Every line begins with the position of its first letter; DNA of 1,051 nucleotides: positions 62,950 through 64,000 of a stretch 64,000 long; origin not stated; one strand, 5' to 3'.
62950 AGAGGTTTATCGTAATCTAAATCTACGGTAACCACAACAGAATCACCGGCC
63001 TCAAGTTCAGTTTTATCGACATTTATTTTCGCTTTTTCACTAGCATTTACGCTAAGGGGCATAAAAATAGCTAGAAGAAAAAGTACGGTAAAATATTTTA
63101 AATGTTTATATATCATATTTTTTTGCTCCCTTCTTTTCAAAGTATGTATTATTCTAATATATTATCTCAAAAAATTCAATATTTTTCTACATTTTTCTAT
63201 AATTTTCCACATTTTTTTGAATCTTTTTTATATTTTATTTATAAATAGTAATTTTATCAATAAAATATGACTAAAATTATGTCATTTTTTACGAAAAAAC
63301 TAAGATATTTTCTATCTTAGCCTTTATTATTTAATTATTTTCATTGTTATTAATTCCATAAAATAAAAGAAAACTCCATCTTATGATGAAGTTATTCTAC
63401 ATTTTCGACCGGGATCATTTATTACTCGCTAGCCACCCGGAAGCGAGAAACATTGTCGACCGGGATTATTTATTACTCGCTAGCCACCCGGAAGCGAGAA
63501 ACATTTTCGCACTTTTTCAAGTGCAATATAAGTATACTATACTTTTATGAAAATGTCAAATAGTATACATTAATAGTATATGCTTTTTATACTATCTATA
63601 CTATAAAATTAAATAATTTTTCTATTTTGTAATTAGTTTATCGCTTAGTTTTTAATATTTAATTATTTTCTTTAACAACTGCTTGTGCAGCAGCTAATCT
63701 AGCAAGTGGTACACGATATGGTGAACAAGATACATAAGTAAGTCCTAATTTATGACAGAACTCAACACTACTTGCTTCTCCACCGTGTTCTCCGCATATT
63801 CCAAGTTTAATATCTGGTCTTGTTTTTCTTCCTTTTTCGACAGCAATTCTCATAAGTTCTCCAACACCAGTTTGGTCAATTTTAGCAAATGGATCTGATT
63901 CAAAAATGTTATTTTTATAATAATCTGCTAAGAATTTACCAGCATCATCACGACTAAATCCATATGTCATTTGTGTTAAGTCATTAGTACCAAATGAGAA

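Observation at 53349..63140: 3263-aa surface protein with Zmp/IgA1-protease-like architecture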

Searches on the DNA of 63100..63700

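Call 38: search_rna_families(source=window, start=63100, end=63700, threshold=evalue, max_evalue=10, show_alignments=3)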
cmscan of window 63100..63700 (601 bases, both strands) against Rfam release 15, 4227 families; matches with E-value up to 10: 4.
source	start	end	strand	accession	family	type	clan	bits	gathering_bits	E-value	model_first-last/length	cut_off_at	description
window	63671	63698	-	RF01317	CRISPR-DR4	Gene; CRISPR;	CL00014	17.7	35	0.7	1-28/28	no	CRISPR RNA direct repeat element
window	63486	63572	+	RF02322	TtnuHACA15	Gene; snRNA; snoRNA; HACA-box;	-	17.4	100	2.5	1-117/117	no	Tetrahymena snoRNA TtnuHACA15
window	63659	63700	-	RF03154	twister-P3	Gene; ribozyme;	CL00120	16.5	39.9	2.3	32-73/73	5'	type-P3 twister ribozyme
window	63337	63392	-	RF02060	STnc410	Gene; sRNA;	-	15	50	1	1-158/158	no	Enterobacterial sRNA STnc410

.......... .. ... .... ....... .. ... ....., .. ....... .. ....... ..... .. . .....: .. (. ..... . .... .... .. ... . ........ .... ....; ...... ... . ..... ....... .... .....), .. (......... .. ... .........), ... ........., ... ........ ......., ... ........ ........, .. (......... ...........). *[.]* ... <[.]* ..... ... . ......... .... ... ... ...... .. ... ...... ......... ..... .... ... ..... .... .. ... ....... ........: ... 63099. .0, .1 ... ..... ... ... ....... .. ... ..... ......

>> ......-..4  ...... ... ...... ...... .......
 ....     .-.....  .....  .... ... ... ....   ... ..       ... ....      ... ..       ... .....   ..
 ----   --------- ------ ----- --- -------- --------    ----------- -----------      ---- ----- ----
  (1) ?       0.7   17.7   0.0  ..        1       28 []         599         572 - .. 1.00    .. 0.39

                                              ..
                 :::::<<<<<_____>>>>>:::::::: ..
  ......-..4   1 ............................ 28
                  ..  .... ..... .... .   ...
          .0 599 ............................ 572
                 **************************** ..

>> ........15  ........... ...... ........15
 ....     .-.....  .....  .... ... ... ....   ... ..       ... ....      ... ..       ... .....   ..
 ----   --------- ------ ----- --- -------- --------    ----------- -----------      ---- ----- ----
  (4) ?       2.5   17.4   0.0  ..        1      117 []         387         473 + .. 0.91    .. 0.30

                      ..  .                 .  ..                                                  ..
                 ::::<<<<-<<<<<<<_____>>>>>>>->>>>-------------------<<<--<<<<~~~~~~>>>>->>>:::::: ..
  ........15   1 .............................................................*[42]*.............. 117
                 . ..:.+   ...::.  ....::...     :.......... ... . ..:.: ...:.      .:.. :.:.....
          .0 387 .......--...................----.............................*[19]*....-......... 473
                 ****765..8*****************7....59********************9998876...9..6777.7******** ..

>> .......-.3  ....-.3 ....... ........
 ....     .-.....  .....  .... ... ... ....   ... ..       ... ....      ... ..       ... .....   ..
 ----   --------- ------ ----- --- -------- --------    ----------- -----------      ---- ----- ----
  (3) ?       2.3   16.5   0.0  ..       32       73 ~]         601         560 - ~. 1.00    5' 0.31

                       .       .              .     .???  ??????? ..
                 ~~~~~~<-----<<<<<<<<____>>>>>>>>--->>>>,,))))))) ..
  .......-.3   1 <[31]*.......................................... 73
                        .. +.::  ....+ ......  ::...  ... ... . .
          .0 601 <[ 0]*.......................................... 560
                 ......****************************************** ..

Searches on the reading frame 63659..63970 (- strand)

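Call 13: search_protein_families(library=pfam, proteins=[window:63659-63970:-], max_evalue=0.001)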
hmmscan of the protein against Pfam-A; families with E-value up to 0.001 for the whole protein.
window:63659-63970:- (103 aa): 1 family
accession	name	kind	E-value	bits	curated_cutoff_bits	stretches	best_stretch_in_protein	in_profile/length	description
PF02896.24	PEP-utilizers_C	-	1e-13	51.6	22.8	1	21-97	224-291/293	PEP-utilising enzyme, PEP-binding domain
